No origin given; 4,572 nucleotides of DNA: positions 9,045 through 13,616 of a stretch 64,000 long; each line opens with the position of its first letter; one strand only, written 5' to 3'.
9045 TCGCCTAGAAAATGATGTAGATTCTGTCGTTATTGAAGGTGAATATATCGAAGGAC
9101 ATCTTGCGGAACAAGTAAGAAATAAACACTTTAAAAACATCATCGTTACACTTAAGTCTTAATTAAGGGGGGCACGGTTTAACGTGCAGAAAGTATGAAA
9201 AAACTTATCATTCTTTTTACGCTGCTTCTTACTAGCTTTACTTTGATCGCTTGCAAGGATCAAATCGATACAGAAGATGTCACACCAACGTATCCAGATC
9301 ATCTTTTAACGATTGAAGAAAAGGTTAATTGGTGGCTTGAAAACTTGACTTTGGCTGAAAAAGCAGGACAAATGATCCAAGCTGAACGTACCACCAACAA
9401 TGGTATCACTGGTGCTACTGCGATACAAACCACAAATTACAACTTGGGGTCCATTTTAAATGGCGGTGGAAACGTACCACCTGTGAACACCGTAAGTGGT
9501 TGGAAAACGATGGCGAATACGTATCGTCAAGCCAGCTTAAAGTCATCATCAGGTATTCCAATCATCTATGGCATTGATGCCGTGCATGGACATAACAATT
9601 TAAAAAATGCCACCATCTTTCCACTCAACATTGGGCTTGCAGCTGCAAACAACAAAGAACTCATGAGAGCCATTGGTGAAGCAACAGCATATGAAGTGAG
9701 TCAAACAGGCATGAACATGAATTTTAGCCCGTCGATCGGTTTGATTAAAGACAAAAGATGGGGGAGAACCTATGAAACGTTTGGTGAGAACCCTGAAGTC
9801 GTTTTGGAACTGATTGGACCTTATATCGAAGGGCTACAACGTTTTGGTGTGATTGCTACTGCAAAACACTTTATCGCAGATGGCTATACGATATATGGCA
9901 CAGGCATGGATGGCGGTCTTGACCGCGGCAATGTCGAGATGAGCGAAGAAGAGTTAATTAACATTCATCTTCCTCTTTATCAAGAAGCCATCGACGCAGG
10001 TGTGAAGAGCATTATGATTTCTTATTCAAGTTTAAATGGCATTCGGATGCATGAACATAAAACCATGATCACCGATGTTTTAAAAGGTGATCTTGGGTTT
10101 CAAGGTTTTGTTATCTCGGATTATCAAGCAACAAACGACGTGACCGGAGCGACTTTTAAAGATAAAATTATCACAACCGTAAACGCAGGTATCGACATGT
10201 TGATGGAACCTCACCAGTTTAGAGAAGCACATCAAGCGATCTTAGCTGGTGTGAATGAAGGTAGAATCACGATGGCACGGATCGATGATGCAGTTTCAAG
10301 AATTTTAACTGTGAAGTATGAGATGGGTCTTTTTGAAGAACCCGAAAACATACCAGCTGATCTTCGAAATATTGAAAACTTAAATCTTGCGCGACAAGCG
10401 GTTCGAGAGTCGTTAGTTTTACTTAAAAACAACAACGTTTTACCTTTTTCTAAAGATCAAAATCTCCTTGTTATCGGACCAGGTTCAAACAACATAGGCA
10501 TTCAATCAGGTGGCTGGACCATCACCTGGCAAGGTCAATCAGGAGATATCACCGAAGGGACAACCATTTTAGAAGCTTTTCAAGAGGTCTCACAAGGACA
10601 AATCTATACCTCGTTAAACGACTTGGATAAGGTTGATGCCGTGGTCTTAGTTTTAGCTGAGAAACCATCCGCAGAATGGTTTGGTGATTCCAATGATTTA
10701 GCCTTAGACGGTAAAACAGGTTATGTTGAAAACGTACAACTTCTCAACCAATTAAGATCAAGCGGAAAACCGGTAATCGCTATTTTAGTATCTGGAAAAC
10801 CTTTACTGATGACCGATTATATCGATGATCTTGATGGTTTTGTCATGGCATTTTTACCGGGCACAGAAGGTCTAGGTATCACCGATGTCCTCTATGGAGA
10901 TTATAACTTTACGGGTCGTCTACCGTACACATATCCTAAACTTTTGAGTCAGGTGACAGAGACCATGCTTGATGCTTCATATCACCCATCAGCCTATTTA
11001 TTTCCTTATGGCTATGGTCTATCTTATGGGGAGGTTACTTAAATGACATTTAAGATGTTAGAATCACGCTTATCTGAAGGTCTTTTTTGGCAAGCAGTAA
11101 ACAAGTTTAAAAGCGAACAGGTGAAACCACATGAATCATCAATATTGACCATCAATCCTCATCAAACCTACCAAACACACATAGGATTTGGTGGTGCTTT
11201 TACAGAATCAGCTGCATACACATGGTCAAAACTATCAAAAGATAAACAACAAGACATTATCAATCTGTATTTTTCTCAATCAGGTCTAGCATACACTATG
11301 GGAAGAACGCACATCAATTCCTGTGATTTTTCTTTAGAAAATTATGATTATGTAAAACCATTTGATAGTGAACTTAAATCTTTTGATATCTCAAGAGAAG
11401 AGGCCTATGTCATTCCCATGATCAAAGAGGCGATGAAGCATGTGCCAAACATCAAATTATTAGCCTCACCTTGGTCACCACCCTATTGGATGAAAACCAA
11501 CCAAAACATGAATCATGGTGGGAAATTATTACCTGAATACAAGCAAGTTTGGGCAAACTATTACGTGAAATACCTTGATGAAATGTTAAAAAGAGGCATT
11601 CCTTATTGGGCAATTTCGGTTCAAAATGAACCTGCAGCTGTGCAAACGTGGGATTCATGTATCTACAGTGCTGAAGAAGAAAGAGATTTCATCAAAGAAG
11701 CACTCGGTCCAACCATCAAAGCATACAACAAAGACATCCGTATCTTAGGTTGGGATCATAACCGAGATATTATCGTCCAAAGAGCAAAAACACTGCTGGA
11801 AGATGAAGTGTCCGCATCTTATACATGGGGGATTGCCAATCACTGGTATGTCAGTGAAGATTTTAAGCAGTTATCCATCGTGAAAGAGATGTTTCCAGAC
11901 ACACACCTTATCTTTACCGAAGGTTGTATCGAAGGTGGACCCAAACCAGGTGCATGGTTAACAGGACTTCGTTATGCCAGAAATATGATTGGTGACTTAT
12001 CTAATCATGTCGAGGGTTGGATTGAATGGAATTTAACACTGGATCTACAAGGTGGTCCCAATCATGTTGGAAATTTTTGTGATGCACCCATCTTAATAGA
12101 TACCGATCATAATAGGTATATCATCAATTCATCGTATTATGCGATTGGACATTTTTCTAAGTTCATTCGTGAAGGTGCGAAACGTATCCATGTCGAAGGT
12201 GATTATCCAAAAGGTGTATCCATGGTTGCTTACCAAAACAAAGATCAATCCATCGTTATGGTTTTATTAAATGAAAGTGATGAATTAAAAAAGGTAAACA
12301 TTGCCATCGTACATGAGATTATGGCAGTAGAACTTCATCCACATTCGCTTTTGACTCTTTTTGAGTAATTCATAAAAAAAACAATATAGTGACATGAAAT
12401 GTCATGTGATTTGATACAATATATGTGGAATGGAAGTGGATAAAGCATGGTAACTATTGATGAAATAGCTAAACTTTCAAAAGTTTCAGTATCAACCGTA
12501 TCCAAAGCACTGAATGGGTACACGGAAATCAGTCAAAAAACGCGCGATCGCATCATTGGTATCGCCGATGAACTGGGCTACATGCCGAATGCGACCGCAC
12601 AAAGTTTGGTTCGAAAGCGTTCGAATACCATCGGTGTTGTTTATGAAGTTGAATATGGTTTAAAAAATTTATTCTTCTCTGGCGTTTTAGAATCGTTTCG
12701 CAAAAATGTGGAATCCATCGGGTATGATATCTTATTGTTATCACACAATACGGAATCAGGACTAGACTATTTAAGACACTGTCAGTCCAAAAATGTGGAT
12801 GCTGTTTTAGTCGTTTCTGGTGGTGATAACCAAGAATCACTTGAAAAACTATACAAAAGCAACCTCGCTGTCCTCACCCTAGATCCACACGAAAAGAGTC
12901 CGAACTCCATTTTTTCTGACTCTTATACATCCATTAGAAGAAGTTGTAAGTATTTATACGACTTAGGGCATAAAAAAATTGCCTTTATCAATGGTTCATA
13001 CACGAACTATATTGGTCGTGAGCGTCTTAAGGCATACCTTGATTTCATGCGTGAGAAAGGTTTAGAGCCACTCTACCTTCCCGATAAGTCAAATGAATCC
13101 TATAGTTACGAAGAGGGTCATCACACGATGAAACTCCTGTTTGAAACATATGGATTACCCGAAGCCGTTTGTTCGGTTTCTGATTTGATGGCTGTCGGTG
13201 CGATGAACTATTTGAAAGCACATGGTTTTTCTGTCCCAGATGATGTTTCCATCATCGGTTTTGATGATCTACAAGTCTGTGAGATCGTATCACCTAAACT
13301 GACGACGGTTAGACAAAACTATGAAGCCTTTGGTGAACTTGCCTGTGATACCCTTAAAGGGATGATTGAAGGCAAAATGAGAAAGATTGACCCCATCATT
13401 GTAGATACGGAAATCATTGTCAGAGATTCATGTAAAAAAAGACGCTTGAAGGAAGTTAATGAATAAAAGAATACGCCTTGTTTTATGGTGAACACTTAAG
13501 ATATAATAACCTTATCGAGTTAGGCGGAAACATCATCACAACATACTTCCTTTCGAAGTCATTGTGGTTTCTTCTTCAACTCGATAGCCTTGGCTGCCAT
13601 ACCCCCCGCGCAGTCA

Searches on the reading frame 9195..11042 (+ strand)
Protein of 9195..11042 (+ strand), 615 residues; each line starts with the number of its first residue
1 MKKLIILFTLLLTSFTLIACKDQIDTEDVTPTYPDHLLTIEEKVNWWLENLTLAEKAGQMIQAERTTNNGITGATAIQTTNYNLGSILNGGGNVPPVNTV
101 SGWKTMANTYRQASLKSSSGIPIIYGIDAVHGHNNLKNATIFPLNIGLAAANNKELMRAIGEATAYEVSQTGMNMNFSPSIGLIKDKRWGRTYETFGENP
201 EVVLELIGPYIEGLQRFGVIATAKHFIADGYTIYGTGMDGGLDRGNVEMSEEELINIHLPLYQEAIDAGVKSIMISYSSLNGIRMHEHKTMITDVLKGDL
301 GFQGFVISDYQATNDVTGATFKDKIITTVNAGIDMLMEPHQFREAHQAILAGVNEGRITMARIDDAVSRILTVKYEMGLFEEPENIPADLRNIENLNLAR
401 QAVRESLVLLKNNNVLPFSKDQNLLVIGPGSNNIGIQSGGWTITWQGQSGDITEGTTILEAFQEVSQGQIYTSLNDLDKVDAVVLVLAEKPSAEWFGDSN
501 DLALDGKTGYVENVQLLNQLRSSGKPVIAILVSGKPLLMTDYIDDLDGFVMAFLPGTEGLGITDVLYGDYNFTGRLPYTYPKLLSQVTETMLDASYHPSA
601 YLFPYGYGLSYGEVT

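Call 4: search_protein_families(library=pfam, proteins=[window:9195-11042:+], max_evalue=0.01)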
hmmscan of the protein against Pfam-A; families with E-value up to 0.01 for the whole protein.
window:9195-11042:+ (615 aa): 2 families
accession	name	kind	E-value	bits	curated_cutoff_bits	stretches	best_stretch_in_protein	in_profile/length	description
PF00933.27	Glyco_hydro_3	-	2.4e-74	251.1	27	1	52-373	1-316/316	Glycosyl hydrolase family 3 N terminal domain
PF01915.27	Glyco_hydro_3_C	-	1.7e-33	116.7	31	1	407-611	1-200/200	Glycosyl hydrolase family 3 C-terminal domain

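Call 5: search_protein_families(library=ncbifam, proteins=[window:9195-11042:+], max_evalue=0.01)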
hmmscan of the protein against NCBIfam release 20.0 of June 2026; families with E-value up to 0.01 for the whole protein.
window:9195-11042:+ (615 aa): 8 families
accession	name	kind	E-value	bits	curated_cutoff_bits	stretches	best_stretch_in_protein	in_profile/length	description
NF052331.1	Bet13-16Glucosase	equivalog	8.2e-79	265.6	1330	2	32-457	4-424/750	exo-beta-d-1,3/1,6-glucosidase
NF011678.0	PRK15098.1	equivalog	2.7e-72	244.4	666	2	40-444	34-433/765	beta-glucosidase BglX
NF052329.1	XyloArabinsidase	equivalog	1.1e-62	212.2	1050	2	80-433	51-404/750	beta-xylosidase/alpha-l-arabinosidase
NF041579.1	betaxyl_Flavo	equivalog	6.4e-57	193.2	1350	1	107-613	51-599/716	beta-xylosidase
NF041776.1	xylosidase_Xyl3A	equivalog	2e-54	184.9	1250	2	128-470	53-416/846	xylan 1,4-beta-xylosidase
NF041610.1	alph_arabinopyran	equivalog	3.5e-42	144.5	1300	1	138-586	57-494/738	exo-alpha-(1->6)-L-arabinopyranosidase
NF052330.1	BetGlucosiCelf0468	equivalog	3.1e-32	111.7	1300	2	134-444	49-359/817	beta-d-glucosidase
NF003740.0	PRK05337.1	equivalog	2.5e-14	53.2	207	1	150-369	93-310/340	beta-N-acetylhexosaminidase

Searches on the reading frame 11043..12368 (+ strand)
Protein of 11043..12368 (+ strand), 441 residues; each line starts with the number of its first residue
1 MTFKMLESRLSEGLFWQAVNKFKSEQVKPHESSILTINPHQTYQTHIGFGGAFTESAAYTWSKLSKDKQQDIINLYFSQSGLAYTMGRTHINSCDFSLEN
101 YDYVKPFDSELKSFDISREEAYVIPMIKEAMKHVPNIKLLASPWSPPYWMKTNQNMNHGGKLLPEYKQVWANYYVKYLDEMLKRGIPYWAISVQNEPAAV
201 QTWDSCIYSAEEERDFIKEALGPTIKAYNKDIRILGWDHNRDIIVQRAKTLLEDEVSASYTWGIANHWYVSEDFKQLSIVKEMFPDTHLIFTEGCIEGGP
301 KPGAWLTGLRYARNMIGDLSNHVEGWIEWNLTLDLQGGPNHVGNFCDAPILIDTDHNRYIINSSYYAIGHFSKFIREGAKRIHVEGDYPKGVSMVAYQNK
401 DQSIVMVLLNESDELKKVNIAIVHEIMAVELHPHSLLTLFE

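Call 4: search_protein_families(library=pfam, proteins=[window:11043-12368:+], max_evalue=0.01)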
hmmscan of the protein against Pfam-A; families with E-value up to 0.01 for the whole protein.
window:11043-12368:+ (441 aa): 4 families
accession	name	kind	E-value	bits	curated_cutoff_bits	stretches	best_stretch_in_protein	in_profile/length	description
PF02055.22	Glyco_hydro_30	-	1e-80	271.9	23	1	48-375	3-348/348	Glycosyl hydrolase family 30 TIM-barrel domain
PF17189.10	Glyco_hydro_30C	-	1.6e-11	44.6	22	1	378-439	1-65/65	Glycosyl hydrolase family 30 beta sandwich domain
PF02057.21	Glyco_hydro_59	-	0.00061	19.6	27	1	119-270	72-200/294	Glycosyl hydrolase family 59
PF14587.12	Glyco_hydr_30_2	-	0.0064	16.3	27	0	137-199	119-185/364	O-Glycosyl hydrolase family 30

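Call 5: search_protein_families(library=ncbifam, proteins=[window:11043-12368:+], max_evalue=0.01)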
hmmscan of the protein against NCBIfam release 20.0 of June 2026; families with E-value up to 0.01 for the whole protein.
window:11043-12368:+ (441 aa): 2 families
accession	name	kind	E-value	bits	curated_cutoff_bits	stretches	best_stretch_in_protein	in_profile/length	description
NF053856.1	Nd1_6BtaGucnBT3312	equivalog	8.4e-77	258.8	700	1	25-434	51-476/483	endo-1,6-beta-glucanase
NF052681.1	EndoxylXynCBac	equivalog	3.9e-13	49.4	650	2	137-223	82-169/395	glucuronoarabinoxylan endo-1,4-beta-xylanase XynC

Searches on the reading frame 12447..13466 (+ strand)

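Call 4: search_protein_families(library=pfam, proteins=[window:12447-13466:+], max_evalue=0.01)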
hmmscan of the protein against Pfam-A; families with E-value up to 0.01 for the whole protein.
window:12447-13466:+ (339 aa): 5 families
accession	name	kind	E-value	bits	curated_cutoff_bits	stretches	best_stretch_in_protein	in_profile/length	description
PF13377.12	Peripla_BP_3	-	2.4e-36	125.8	26.5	1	168-329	2-167/167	Periplasmic binding protein-like domain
PF00532.27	Peripla_BP_1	-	1.3e-21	77.7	22.2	1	60-308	2-262/281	Periplasmic binding proteins and sugar binding domain of LacI family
PF00356.27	LacI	-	1.1e-15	57.6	27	1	3-48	1-46/46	Bacterial regulatory proteins, lacI family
PF13407.12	Peripla_BP_4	-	3.7e-08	33.7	35.1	1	73-310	9-257/258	Periplasmic binding protein domain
PF01381.28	HTH_3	-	0.00046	20.6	23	1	3-32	11-40/55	Helix-turn-helix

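Call 5: search_protein_families(library=ncbifam, proteins=[window:12447-13466:+], max_evalue=0.01)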
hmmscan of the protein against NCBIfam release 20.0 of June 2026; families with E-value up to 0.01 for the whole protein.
window:12447-13466:+ (339 aa): 18 families
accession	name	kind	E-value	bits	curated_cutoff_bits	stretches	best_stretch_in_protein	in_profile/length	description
NF047341.1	lactose_RbsR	equivalog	1.1e-55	189.3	382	1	2-331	3-330/331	ribose utilization transcriptional repressor RbsR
NF007075.0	PRK09526.1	subfamily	9.1e-48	163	340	1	2-335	6-337/358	LacI family DNA-binding transcriptional regulator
NF007979.0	PRK10703.1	equivalog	1.5e-46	159.1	501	1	1-336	1-338/341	HTH-type transcriptional repressor PurR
NF008269.0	PRK11041.1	equivalog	3.4e-46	157.9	436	1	2-331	10-339/342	DNA-binding transcriptional regulator CytR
NF007743.0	PRK10423.1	equivalog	4.8e-43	147.5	531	1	1-328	1-329/330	ribose operon transcriptional repressor RbsR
NF051853.1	TransRegUriRCory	equivalog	8.6e-43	146.7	550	1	3-331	2-326/327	transcriptional regulator UriR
TIGR01481.1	ccpA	equivalog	3.7e-40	138.4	442.35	1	2-327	3-327/330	catabolite control protein A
NF052440.1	TransRegGNTRPSEAE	equivalog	2.8e-36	125.3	400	1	2-328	6-332/333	HTH-type transcriptional regulator GntR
TIGR02417.1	fruct_sucro_rep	subfamily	6.2e-34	117.7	389.55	1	3-326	1-326/327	D-fructose-responsive transcription factor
NF007706.0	PRK10401.1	equivalog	1.9e-33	116.2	555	1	1-305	1-306/346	HTH-type transcriptional regulator GalS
TIGR02405.1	trehalos_R_Ecol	equivalog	3.8e-31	108.6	357.35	1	2-314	2-303/311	trehalose operon repressor TreR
NF008002.0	PRK10727.1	equivalog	1.1e-29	103.6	557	1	1-296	1-296/341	HTH-type transcriptional regulator GalR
NF008452.0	PRK11303.1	equivalog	5.7e-29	101.3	385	1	3-302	2-303/332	catabolite repressor/activator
NF047913.1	TransRegIdnR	equivalog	1e-26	94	500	1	2-317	6-319/331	DNA-binding transcriptional regulator IdnR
NF011563.0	PRK14987.1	equivalog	1.4e-23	83.7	433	1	5-311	9-313/331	gluconate operon transcriptional repressor GntR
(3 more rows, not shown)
